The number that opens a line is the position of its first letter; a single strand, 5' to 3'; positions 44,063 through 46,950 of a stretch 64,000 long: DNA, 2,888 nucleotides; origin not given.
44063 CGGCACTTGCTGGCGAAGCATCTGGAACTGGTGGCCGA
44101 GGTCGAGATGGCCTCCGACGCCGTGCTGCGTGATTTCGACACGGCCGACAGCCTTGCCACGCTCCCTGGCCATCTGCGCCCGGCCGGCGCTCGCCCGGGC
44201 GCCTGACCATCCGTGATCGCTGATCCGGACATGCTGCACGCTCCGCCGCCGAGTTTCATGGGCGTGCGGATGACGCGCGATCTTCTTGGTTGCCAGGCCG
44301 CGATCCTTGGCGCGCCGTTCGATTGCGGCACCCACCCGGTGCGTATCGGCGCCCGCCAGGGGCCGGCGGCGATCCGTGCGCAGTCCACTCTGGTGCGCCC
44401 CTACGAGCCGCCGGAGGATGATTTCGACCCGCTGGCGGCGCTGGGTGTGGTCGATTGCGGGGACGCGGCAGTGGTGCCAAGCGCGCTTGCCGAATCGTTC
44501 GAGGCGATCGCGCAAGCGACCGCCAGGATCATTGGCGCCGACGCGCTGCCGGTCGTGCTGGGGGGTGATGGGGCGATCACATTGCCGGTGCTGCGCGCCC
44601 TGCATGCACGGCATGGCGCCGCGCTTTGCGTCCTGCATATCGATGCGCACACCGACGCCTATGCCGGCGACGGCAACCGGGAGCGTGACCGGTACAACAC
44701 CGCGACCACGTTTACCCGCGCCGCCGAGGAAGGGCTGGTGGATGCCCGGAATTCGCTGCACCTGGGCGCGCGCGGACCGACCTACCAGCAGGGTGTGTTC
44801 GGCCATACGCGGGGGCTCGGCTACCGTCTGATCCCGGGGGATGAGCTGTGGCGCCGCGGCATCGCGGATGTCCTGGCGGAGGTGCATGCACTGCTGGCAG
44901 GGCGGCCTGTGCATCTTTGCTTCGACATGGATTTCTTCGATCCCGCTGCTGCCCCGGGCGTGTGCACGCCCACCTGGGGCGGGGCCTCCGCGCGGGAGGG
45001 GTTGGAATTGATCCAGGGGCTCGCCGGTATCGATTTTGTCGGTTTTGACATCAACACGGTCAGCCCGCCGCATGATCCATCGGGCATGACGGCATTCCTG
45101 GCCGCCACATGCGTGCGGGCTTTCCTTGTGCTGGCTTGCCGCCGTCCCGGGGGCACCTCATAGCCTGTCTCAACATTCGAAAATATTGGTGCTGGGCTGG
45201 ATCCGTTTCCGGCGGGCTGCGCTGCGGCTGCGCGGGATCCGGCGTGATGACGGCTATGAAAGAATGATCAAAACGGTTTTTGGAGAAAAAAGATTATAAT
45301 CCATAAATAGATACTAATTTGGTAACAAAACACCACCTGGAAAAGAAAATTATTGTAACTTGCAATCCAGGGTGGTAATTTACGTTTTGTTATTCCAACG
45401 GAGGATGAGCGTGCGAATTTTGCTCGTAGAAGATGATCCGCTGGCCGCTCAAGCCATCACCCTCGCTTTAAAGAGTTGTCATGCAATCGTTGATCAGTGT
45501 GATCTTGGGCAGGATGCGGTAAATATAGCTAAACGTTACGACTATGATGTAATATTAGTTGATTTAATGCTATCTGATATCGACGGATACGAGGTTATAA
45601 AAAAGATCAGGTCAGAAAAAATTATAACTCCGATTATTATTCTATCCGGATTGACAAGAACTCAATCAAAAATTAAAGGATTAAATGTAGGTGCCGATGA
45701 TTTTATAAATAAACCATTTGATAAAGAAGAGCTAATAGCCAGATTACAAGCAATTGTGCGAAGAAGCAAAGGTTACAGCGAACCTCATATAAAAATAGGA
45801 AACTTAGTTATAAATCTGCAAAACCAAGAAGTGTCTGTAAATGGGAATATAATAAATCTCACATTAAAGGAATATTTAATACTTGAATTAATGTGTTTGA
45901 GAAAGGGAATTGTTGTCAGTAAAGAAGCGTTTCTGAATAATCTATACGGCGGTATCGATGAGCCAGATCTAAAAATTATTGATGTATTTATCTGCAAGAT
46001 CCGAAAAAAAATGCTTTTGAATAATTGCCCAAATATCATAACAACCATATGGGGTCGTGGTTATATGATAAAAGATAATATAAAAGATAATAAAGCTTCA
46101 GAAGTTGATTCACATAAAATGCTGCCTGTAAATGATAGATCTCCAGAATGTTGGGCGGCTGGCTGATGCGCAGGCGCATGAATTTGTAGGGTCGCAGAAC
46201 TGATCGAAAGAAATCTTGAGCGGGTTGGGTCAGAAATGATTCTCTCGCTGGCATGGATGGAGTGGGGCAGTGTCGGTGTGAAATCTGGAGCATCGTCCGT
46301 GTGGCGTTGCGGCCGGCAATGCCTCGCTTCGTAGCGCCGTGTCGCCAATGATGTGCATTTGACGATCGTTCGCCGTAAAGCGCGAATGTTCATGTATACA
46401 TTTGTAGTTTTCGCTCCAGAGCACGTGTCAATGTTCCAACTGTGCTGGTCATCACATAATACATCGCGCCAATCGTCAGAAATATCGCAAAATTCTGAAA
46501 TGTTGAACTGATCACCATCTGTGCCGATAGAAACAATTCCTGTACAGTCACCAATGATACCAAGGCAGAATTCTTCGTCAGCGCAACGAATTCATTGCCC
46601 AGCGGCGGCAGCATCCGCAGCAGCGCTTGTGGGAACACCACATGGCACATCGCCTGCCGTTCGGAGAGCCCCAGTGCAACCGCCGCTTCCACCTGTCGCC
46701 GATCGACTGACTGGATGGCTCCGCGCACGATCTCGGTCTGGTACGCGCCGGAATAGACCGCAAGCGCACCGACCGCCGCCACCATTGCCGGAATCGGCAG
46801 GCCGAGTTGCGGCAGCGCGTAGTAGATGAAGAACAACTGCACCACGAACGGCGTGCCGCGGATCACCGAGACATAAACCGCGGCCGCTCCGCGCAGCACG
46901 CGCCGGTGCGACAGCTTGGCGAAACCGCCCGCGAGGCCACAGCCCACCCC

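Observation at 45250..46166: AT-rich (about 30% G+C) island encoding a single intact CtrA-like orphan response regulator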

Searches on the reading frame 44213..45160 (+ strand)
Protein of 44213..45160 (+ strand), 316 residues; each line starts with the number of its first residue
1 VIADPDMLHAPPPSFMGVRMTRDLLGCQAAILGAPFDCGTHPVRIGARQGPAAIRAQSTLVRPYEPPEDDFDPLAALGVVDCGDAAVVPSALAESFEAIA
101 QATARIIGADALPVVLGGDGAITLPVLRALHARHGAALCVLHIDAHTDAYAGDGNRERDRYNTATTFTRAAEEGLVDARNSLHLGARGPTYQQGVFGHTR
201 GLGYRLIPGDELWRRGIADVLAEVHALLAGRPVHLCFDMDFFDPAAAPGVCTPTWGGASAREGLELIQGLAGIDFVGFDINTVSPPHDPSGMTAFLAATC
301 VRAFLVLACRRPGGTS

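Call 12: find_related_loci(query=window:44213-45160:+, collection=genome_contigs, flank=10000)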
Query window:44213-45160:+ (316 aa) in genome_contigs; peptide patterns used: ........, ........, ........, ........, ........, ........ (x = any residue, [..] = any of these).
315 stretches matched a pattern; 237 encode a relative of the query (tblastn E <= 1e-3); the best 80 are kept; 80 distinct loci.
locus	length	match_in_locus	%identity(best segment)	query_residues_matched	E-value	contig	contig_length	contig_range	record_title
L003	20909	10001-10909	71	10-313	9e-138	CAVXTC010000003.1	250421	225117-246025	MAG: uncultured proteobacterium isolate MFD09603.bin.2.284 genome assembly, contig: contig_13649, whole genome shotgun s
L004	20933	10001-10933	67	1-312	7e-137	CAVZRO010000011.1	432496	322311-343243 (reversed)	MAG: uncultured proteobacterium isolate MFD05705.bin.1.193 genome assembly, contig: contig_26674, whole genome shotgun s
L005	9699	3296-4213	69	8-315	1e-134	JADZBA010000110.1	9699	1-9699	MAG: Alphaproteobacteria bacterium isolate SJ646 c_000000138091, whole genome shotgun sequence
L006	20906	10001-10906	69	10-312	2e-133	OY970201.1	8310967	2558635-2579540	MAG: uncultured proteobacterium isolate MFD02579.bin.c.1 genome assembly, chromosome: 1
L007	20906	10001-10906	69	10-312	4e-134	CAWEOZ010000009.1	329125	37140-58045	MAG: uncultured proteobacterium isolate MFD04463.bin.2.144 genome assembly, contig: contig_24753, whole genome shotgun s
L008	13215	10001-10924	63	3-312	1e-126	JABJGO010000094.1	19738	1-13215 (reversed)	MAG: Rhodospirillales bacterium isolate SI074_bin150 k141_2386679, whole genome shotgun sequence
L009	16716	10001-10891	66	12-309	2e-124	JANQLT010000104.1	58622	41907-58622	MAG: Kiloniellales bacterium isolate PL25a_bin.68 k99_2197650, whole genome shotgun sequence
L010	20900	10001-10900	67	10-310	2e-124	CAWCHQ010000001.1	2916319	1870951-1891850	MAG: uncultured proteobacterium isolate MFD09603.bin.1.317 genome assembly, contig: contig_1025, whole genome shotgun se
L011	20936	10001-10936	60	4-316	2e-123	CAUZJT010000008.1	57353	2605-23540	MAG: Gammaproteobacteria bacterium isolate CB21_SCM.54 genome assembly, contig: Ga0302122_10000048, whole genome shotgun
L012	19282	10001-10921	62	2-311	2e-123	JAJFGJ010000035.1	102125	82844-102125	MAG: Kiloniellaceae bacterium isolate OFTM138 OFTM138_34, whole genome shotgun sequence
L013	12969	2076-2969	64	14-312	1e-123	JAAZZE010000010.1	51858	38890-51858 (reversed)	MAG: Gammaproteobacteria bacterium isolate bin89s NODE_10_length_51858_cov_14.804838, whole genome shotgun sequence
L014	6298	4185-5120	60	4-316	1e-123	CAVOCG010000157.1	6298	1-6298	MAG: Gammaproteobacteria bacterium isolate CBN3_SCM.50 genome assembly, contig: Ga0302137_1004548, whole genome shotgun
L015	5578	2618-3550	61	4-315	2e-123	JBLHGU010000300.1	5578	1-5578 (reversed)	MAG: Parasphingorhabdus sp. isolate 3300054976_34 Ga0535667_0035477, whole genome shotgun sequence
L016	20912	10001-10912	63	12-316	7e-123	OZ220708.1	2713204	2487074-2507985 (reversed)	MAG: Arenicellales bacterium isolate a09e4232-3a37-4cba-b47e-813f1f4ff435 genome assembly, chromosome: 1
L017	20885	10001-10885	64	14-312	5e-123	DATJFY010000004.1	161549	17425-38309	MAG TPA_asm: Verrucomicrobiia bacterium isolate SMAG_U15472 k141_7392699, whole genome shotgun sequence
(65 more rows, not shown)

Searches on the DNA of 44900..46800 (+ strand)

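Call 34: search_dna_similar(query=window:45250-46400:+, collection=plasmids, mode=distant, max_rows=10)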
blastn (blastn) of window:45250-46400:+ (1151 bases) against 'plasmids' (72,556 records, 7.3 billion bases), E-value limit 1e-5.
Records with a match: 2; places in all: 2; records where one place covers at least 80% of the query: 0.
Best place of each record, by identity: 80-90% 1; 60-80% 1.
By first word of the organism name: Cytobacillus 1; Pseudorhodobacter 1.
By predicted mobility (MOB-suite, as given by PLSDB): non-mobilizable 1; mobilizable 1.
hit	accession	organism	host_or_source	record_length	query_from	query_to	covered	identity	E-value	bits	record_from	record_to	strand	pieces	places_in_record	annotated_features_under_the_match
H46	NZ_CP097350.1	Cytobacillus pseudoceanisediminis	cell culture,hot underground spring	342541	424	521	9%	75.0%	1e-7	66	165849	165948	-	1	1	none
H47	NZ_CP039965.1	Pseudorhodobacter turbinis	single bacterial isolate,Turban shell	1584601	672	760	8%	80.9%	4e-13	85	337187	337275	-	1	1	record has no annotation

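Call 35: search_dna_similar(query=window:45250-46400:+, collection=phages, mode=distant, max_rows=10)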
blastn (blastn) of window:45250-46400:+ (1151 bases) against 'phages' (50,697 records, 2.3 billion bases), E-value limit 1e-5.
Records with a match: 1; places in all: 1; records where one place covers at least 80% of the query: 0.
Best place of each record, by identity: 80-90% 1.
By first word of the organism name: Bacteriophage 1.
By host as written in the record: - 1.
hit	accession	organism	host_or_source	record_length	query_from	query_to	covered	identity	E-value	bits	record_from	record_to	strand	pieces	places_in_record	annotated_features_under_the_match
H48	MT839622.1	Bacteriophage sp.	human fecal samples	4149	691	760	6%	80.0%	1e-7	64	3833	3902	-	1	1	record has no annotation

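Call 63: search_rna_families(source=window, start=44900, end=46800, threshold=evalue, max_evalue=1)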
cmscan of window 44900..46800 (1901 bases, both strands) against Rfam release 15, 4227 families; matches with E-value up to 1: 0.
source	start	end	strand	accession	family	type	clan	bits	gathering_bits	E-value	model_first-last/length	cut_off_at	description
